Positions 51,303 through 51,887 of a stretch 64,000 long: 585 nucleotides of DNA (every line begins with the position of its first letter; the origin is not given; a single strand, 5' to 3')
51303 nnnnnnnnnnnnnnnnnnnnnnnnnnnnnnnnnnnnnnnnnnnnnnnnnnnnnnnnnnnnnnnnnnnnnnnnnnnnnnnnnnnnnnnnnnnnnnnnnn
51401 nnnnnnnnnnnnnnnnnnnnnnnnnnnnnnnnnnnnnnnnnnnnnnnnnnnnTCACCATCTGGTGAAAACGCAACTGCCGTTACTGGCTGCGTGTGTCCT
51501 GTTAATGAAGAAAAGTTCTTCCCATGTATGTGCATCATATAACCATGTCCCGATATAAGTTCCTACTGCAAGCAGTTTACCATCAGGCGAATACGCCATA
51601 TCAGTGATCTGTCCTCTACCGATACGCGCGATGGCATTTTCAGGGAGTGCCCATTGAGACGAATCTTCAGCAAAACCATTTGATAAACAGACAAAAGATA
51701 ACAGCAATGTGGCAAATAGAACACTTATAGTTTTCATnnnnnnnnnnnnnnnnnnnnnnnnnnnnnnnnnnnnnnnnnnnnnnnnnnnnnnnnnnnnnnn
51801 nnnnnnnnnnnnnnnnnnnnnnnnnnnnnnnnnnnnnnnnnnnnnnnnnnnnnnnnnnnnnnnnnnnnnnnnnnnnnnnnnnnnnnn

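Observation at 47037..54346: Tandem array of giant secreted WD40 beta-propeller proteins carrying cohesin-like modules and a dockerin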

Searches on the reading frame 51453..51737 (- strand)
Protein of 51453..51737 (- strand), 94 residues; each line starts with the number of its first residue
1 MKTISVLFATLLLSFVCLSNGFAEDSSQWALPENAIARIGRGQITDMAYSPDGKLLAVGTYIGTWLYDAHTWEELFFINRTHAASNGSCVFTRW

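Call 3: search_protein_families(library=pfam, proteins=[window:51453-51737:-], max_evalue=0.01)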
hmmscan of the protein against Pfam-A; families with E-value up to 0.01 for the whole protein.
window:51453-51737:- (94 aa): 0 families

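Call 40: find_encoding_contigs(protein=window:51453-51737:-, flank=1000, max_places=10)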
Protein window:51453-51737:- (94 aa): 5 contigs read that carry it; 1 place shown.
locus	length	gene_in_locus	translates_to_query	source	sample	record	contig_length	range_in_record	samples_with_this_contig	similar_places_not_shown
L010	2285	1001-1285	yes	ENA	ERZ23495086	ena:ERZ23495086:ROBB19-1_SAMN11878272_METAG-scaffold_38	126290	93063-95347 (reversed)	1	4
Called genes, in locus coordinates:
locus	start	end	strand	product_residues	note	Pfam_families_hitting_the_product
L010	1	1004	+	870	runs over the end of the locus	PF24817:WD40_WDHD1_1st, PF25173:Beta-prop_WDR3_1st, PF25174:Beta-prop_THOC3, PF23381:Beta-prop_IFT122_1st, PF23414:Beta-prop_EML_2, PF24807:WD40_CDC20-Fz, PF24814:WD40_Prp19, PF25172:Beta-prop_WDR3_2nd, +87 more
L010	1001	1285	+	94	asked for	-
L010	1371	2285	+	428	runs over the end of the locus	-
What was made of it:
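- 51453..51737 (-): Gene B fragment 1 (94 aa): signal peptide, head motif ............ (51612-51647), first blade. The identical fragment is on 5 contig records (call 40).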
